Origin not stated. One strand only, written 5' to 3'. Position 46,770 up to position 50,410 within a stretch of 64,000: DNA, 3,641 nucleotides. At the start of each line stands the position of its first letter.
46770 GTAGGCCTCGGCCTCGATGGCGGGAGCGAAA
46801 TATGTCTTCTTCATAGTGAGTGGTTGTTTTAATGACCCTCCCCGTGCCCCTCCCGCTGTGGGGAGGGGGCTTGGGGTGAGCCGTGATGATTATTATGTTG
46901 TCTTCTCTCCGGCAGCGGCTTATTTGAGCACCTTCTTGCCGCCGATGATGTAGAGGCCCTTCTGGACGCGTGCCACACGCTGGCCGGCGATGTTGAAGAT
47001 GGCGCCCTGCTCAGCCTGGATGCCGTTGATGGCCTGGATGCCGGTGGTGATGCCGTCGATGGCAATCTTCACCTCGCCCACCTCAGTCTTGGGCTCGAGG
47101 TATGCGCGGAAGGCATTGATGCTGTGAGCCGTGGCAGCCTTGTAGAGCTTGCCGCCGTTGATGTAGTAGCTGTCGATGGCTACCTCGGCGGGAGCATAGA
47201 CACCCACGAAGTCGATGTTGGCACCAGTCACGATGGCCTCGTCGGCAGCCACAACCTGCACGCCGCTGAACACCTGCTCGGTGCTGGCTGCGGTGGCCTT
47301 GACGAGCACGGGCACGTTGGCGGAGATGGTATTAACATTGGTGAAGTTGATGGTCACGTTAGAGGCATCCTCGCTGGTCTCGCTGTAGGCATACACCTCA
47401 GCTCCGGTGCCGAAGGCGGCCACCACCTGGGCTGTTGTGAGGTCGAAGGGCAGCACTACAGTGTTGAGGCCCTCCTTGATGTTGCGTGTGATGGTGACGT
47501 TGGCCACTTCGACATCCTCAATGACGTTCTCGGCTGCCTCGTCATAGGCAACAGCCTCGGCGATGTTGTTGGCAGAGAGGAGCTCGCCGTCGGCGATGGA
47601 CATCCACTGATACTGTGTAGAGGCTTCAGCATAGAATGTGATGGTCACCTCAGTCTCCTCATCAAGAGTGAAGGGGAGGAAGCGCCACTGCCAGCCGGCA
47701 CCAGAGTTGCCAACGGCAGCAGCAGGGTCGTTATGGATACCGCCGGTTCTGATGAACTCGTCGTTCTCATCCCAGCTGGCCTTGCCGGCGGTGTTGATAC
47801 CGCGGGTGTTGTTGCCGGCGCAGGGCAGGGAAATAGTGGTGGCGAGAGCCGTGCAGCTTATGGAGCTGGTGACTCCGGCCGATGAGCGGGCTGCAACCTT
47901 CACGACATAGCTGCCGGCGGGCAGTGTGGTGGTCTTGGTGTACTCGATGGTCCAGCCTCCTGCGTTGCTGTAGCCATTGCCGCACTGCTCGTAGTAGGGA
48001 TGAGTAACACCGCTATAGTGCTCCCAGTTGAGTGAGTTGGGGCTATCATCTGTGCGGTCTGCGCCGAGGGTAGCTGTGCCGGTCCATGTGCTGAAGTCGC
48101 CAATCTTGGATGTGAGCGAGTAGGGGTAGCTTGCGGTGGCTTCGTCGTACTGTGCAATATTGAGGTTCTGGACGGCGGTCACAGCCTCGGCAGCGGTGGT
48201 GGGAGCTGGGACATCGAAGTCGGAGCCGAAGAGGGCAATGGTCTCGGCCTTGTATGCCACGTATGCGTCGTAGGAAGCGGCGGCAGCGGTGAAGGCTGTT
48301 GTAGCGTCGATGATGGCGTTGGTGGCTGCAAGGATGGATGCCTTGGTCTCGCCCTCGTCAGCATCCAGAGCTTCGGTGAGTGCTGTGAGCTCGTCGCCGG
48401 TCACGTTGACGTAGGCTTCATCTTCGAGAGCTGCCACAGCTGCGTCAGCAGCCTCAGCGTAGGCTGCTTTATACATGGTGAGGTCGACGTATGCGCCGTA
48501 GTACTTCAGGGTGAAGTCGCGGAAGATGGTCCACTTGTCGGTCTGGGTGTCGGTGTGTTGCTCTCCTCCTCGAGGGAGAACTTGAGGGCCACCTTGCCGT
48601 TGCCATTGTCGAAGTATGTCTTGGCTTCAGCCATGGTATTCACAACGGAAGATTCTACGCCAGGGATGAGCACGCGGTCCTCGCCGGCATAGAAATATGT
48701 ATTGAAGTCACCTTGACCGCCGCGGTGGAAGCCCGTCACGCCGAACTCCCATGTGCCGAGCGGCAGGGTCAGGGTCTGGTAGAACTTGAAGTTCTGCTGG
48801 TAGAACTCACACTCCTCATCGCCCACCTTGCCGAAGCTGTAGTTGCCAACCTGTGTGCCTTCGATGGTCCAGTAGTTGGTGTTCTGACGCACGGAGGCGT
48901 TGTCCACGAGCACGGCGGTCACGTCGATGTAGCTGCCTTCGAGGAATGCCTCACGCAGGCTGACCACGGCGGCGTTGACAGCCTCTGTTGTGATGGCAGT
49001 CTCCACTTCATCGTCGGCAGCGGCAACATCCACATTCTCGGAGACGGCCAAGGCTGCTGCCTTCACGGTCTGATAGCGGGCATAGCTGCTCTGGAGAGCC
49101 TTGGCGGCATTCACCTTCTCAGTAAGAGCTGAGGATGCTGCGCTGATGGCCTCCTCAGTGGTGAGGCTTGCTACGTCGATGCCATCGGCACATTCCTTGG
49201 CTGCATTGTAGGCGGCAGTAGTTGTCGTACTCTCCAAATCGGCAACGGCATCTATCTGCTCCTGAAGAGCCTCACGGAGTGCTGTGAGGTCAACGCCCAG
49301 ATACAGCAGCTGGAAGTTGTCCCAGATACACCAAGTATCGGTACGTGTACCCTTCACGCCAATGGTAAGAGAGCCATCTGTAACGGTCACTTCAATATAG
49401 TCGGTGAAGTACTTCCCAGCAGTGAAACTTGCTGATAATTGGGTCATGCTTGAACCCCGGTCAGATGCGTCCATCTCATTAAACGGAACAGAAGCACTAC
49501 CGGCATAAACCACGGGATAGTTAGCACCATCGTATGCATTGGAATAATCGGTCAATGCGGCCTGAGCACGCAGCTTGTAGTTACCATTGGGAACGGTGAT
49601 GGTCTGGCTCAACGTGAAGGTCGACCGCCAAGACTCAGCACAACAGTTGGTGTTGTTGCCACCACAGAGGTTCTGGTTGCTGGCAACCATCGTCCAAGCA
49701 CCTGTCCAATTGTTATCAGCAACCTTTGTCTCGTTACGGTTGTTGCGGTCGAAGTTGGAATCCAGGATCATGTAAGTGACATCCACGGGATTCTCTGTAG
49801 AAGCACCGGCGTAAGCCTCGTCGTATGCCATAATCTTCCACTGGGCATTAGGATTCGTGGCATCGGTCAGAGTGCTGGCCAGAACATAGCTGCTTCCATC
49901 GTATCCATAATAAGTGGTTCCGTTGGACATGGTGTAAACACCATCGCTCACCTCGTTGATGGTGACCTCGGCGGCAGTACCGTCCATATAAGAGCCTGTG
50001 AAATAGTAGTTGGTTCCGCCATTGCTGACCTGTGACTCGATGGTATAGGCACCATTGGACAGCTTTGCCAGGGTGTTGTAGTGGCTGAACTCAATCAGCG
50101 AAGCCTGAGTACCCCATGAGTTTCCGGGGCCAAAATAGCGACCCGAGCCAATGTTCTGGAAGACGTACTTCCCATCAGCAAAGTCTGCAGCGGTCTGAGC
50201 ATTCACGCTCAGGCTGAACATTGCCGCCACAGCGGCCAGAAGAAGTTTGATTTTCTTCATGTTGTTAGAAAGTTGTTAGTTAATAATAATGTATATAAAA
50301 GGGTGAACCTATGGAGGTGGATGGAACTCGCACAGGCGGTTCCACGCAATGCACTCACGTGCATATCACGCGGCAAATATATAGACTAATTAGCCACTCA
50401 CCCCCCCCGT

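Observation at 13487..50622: Intergenic repeat family with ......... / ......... core and strict 22-23 bp phasing at five loci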

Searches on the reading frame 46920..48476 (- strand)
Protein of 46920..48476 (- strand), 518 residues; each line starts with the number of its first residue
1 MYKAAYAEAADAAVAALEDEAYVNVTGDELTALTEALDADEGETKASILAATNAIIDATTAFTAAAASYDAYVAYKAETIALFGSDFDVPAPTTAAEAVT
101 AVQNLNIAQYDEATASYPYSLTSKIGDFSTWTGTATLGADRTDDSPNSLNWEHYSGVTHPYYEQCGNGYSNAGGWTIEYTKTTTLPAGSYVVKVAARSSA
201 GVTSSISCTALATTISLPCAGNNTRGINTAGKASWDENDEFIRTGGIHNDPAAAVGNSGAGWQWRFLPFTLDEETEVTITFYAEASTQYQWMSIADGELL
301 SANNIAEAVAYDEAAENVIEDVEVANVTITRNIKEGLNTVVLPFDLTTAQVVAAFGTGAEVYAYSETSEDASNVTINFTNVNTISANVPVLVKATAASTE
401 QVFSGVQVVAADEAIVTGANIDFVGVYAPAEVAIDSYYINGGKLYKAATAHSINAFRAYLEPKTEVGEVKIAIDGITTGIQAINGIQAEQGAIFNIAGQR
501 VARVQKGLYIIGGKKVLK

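Call 31: search_protein_families(library=pfam, proteins=[window:46920-48476:-])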
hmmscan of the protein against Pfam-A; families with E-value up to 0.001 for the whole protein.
window:46920-48476:- (518 aa): 0 families

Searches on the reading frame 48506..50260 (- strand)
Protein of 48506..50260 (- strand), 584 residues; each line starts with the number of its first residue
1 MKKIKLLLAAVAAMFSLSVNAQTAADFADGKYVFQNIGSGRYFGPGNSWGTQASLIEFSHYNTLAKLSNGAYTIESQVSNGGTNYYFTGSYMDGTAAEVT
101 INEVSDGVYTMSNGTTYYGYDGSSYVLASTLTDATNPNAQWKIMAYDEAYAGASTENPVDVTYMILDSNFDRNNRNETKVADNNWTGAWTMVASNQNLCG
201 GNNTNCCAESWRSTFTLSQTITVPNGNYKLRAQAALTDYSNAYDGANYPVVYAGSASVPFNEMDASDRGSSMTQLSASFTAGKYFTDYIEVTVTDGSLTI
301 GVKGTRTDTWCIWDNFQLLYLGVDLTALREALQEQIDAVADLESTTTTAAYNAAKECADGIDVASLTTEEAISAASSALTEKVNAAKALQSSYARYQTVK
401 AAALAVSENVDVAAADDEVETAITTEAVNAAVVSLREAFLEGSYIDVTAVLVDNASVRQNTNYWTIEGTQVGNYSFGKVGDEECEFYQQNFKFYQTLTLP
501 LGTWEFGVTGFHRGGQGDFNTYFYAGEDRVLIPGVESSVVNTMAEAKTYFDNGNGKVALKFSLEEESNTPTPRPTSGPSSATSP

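Call 12: search_protein_families(library=pfam, proteins=[window:48506-50260:-])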
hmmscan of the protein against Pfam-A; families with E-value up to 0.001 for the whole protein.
window:48506-50260:- (584 aa): 1 family
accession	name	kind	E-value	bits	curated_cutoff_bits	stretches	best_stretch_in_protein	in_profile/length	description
PF16405.10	DUF5013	-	4.6e-09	37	28.5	1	471-568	37-145/149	Domain of unknown function (DUF5013)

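Call 20: find_encoding_contigs(protein=window:48506-50260:-, flank=10000, max_places=10)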
Protein window:48506-50260:- (584 aa): no gene with exactly this product is on record in the collection.
